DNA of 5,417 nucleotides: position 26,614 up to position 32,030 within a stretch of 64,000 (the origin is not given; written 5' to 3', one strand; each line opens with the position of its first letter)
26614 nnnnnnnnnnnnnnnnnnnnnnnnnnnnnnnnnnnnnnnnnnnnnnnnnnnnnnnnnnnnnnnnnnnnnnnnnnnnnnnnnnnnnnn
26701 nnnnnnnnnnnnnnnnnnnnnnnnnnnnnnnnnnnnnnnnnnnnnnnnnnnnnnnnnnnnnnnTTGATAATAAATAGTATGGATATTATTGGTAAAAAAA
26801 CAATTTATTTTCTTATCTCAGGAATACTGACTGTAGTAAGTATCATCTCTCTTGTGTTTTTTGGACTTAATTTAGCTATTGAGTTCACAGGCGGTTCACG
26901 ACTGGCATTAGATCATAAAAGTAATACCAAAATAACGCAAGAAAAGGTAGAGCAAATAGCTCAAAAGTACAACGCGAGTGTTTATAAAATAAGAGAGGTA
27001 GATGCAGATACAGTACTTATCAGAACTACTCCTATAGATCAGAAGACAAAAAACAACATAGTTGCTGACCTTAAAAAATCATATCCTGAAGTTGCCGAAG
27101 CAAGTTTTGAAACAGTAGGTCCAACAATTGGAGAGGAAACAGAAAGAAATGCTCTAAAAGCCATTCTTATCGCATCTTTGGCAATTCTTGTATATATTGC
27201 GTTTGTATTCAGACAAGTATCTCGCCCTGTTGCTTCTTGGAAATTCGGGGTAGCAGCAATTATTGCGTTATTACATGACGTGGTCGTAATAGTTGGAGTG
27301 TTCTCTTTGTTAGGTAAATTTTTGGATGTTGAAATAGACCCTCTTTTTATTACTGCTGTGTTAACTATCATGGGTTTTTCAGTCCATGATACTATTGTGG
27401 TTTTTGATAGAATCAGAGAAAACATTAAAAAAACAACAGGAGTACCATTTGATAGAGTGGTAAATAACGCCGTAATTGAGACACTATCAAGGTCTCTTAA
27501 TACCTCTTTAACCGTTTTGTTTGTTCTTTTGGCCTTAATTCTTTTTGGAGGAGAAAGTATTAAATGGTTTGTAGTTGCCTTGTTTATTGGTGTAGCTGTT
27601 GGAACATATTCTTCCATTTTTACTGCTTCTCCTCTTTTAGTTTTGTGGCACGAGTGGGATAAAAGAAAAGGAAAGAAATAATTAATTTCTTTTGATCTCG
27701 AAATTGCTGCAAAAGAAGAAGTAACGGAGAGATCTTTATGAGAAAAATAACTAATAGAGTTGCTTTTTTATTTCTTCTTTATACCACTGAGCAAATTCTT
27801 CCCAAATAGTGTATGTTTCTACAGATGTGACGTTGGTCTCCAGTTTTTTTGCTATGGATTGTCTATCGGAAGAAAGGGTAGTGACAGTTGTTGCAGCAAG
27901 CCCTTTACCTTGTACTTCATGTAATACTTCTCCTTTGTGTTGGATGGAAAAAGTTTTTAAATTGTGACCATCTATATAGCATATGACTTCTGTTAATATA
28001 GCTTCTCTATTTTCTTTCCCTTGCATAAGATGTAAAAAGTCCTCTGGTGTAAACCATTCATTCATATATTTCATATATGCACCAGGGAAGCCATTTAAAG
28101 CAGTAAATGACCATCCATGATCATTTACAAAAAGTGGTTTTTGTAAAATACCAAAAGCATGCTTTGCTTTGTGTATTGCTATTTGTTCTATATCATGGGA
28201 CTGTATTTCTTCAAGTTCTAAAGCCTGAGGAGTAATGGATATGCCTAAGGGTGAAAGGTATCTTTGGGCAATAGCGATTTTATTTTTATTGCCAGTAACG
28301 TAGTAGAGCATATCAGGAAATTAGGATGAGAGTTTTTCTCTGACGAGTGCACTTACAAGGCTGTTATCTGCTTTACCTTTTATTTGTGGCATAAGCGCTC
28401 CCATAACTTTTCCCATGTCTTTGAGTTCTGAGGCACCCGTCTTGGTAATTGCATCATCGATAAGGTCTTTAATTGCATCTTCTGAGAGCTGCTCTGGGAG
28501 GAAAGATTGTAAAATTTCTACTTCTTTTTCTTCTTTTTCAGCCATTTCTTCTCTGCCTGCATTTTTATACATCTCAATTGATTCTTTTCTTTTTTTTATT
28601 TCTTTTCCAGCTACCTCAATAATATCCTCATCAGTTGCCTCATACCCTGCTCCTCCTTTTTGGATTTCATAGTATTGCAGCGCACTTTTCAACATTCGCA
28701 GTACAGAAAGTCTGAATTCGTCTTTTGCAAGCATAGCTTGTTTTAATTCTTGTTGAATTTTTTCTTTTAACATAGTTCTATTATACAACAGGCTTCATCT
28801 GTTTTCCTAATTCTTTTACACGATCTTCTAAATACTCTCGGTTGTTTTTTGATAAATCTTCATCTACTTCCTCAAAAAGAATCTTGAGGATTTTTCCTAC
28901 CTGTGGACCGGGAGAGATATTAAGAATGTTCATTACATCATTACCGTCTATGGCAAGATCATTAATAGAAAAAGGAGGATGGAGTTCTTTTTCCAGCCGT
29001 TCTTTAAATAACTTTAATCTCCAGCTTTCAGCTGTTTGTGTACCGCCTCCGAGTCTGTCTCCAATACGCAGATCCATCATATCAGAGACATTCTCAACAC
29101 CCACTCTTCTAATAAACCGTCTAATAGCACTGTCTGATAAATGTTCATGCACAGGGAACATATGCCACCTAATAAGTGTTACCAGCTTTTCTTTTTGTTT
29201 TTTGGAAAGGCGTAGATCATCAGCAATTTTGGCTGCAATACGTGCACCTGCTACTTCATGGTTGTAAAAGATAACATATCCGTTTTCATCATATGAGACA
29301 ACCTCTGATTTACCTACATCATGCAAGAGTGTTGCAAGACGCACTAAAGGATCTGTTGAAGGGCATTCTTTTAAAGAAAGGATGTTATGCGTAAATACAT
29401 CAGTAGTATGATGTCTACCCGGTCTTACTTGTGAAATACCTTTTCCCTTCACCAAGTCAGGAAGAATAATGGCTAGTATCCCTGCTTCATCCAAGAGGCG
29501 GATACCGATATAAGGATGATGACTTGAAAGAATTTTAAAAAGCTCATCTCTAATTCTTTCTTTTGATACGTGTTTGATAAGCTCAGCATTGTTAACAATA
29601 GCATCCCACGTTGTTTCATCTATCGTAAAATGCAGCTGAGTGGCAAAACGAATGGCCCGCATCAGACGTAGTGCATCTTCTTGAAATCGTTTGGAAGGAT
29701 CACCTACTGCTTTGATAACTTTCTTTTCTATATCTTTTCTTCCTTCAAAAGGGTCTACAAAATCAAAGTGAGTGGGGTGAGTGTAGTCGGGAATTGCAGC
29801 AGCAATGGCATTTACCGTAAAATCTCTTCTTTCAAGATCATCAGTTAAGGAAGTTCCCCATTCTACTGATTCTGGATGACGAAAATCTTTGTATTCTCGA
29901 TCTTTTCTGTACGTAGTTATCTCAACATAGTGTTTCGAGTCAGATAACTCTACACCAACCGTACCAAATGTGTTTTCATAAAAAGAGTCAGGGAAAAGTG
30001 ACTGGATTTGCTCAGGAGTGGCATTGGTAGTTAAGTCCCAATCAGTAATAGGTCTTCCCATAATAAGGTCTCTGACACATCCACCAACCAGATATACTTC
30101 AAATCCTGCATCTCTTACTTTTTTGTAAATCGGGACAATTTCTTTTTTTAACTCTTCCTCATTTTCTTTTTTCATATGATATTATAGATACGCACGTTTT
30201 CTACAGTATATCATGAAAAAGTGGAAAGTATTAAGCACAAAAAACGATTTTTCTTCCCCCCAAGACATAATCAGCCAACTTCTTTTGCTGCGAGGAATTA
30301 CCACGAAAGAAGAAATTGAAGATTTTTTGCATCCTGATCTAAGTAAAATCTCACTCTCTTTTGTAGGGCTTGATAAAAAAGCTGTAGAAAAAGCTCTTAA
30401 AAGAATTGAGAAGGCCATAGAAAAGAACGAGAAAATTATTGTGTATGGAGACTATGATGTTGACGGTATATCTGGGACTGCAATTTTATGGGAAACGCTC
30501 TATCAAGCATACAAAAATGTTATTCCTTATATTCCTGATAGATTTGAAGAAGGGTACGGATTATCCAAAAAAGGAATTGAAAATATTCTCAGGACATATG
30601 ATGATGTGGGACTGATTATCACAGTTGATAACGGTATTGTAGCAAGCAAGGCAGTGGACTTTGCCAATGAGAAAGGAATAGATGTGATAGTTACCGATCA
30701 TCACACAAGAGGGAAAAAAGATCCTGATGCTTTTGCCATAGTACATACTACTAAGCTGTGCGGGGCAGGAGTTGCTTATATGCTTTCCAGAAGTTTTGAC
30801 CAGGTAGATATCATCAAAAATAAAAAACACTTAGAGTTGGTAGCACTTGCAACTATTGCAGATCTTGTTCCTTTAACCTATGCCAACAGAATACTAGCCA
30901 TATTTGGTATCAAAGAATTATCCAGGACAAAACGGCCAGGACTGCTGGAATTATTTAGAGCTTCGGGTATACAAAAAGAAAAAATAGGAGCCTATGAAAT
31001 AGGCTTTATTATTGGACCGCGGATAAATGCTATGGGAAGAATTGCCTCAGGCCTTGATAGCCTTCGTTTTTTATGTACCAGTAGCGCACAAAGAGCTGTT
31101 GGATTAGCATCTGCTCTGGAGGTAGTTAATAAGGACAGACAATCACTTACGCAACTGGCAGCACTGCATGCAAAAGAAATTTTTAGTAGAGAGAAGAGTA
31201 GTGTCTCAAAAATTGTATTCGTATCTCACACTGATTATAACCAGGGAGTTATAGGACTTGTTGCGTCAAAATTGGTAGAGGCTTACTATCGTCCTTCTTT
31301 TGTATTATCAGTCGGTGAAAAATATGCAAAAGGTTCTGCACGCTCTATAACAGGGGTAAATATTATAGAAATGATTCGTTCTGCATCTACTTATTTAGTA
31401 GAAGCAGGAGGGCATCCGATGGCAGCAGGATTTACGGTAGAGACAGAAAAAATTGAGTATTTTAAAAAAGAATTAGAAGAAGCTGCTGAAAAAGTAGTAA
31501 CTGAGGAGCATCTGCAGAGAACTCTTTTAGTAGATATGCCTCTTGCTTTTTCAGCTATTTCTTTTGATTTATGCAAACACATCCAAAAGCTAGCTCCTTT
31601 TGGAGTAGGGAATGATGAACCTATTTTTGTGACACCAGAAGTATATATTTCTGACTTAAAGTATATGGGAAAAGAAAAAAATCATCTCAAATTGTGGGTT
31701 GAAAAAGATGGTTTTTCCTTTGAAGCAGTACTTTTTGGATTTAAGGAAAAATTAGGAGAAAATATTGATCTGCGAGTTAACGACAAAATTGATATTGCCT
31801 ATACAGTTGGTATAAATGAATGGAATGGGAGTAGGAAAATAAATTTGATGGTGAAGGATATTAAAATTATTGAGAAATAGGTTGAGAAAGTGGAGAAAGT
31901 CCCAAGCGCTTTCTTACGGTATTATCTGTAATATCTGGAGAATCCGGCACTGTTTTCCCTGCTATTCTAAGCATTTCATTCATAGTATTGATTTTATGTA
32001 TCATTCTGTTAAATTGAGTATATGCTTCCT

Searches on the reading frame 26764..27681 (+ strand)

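Call 9: search_protein_families(library=pfam, proteins=[window:26764-27681:+], max_evalue=0.00001)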
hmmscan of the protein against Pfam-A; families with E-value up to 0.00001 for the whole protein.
window:26764-27681:+ (305 aa): 1 family
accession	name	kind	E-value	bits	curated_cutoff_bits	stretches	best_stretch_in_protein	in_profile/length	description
PF02355.23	SecD_SecF_C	-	1.7e-59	200.9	20.5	1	103-297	6-188/189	Protein export membrane protein SecD/SecF, C-terminal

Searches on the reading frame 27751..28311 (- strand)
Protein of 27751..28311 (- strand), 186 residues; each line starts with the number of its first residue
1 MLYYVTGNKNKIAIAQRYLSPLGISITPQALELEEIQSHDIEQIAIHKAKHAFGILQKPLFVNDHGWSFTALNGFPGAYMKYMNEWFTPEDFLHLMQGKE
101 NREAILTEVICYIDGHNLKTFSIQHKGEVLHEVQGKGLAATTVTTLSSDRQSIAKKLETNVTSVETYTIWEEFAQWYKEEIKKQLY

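Call 9: search_protein_families(library=pfam, proteins=[window:27751-28311:-], max_evalue=0.00001)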
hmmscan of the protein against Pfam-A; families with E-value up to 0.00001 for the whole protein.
window:27751-28311:- (186 aa): 1 family
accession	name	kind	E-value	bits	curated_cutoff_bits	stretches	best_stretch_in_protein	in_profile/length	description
PF01725.21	Ham1p_like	-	2.1e-20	73.9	22.5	1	3-137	2-145/186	Ham1 family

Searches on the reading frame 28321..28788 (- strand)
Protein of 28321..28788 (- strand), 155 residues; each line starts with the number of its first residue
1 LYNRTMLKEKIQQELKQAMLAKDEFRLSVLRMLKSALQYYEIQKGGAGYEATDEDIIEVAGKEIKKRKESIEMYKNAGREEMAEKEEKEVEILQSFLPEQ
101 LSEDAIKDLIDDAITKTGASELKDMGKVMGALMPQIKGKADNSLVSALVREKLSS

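Call 9: search_protein_families(library=pfam, proteins=[window:28321-28788:-], max_evalue=0.00001)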
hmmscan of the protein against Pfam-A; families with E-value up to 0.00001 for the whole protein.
window:28321-28788:- (155 aa): 1 family
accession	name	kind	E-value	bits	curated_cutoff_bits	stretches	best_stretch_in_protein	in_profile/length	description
PF09424.15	YqeY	-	2e-51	174.3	27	1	8-153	1-143/143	Yqey-like protein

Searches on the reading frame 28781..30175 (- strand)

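Call 9: search_protein_families(library=pfam, proteins=[window:28781-30175:-], max_evalue=0.00001)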
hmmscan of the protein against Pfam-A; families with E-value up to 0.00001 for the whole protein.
window:28781-30175:- (464 aa): 4 families
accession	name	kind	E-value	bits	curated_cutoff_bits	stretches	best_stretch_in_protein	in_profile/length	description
PF01743.26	PolyA_pol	-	4.5e-35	121.2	23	1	27-154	1-125/126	Poly A polymerase head domain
PF12627.12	PolyA_pol_RNAbd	-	3.8e-21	75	22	1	183-241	2-60/64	Probable RNA and SrmB- binding site of polymerase A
PF01966.28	HD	-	2.2e-08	34.8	22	1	277-343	26-90/116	HD domain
PF13735.12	tRNA_NucTran2_2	-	6.3e-07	29.9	27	1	403-451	99-147/149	tRNA nucleotidyltransferase domain 2 putative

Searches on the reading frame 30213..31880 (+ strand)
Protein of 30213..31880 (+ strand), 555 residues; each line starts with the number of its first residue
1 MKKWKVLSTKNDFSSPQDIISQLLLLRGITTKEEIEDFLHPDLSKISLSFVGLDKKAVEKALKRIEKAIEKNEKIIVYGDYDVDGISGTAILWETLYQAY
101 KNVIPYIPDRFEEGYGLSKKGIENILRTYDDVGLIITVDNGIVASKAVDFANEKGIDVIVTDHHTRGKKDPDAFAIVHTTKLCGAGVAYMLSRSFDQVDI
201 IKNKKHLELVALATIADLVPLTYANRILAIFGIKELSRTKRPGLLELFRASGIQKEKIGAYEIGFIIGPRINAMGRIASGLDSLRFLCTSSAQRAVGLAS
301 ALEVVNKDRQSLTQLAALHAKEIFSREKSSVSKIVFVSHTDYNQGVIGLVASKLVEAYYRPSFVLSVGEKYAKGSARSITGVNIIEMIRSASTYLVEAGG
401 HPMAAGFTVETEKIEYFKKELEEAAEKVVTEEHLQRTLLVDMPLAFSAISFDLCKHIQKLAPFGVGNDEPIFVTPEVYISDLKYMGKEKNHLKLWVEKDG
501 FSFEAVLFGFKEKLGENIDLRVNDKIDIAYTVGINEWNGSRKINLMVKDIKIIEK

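Call 9: search_protein_families(library=pfam, proteins=[window:30213-31880:+], max_evalue=0.00001)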
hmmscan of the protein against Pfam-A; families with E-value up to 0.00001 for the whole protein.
window:30213-31880:+ (555 aa): 3 families
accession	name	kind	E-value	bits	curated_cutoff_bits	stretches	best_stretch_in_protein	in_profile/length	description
PF17768.7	RecJ_OB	-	1.3e-31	109.3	27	1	440-549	1-107/107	RecJ OB domain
PF01368.27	DHH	-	5.3e-22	78.9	28.1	1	74-214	1-125/125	DHH family, N-terminal domain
PF02272.25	DHHA1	-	5.7e-14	52.9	25.9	1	335-426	5-101/102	DHHA1 domain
